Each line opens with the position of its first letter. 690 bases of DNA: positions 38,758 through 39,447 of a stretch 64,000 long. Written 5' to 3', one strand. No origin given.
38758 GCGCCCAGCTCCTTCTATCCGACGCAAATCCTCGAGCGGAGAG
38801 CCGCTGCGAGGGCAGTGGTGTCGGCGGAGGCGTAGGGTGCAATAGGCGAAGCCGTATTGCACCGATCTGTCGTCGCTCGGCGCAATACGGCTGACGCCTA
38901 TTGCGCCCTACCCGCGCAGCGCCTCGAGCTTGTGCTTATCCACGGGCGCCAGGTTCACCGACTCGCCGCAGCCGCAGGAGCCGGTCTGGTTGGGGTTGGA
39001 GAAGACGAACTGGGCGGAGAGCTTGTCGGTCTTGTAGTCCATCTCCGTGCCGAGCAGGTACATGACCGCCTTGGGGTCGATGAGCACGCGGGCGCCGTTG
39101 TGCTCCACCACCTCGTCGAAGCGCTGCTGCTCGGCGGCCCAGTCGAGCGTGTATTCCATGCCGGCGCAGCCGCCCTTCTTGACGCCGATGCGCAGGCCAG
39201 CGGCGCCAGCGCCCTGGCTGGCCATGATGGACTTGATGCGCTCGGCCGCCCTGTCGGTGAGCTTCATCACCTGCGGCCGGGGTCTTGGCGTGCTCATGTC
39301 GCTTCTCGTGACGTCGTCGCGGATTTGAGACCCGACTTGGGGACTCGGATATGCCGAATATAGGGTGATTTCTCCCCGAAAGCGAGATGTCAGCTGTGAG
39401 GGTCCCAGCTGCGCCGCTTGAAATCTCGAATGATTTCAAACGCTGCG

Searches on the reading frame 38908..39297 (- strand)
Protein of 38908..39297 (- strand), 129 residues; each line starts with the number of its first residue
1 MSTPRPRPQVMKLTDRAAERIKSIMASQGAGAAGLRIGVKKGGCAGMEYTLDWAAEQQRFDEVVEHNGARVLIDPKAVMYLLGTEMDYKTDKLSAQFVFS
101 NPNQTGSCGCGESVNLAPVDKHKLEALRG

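Call 17: find_encoding_contigs(protein=window:38908-39297:-, flank=10000, max_places=2)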
Protein window:38908-39297:- (129 aa): 1 contig read that carries it; 1 place shown.
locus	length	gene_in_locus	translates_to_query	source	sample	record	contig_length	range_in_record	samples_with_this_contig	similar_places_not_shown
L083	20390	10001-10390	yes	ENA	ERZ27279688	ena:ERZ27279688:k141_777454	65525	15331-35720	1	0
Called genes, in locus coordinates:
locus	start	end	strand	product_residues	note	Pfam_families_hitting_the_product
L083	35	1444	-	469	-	PF25323:6TM_PilS (weak), PF00512:HisKA (weak), PF02518:HATPase_c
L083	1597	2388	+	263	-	PF00005:ABC_tran, PF13304:AAA_21 (faint)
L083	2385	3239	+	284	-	PF01061:ABC2_membrane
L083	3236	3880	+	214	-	PF02630:SCO1-SenC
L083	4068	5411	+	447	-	PF06850:PHB_depo_C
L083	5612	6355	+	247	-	PF01863:YgjP-like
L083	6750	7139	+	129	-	-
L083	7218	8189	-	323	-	PF00389:2-Hacid_dh, PF02826:2-Hacid_dh_C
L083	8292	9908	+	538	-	PF00070:Pyr_redox (faint), PF00890:FAD_binding_2 (faint), PF01266:DAO, PF01593:Amino_oxidase, PF01946:Thi4, PF12831:FAD_oxidored (faint), PF13450:NAD_binding_8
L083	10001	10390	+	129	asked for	PF01521:Fe-S_biosyn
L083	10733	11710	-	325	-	PF00005:ABC_tran, PF08352:oligo_HPY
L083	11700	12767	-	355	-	PF00005:ABC_tran, PF13304:AAA_21, PF08352:oligo_HPY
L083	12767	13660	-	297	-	PF00528:BPD_transp_1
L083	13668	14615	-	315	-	PF19300:BPD_transp_1_N, PF00528:BPD_transp_1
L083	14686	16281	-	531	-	PF00496:SBP_bac_5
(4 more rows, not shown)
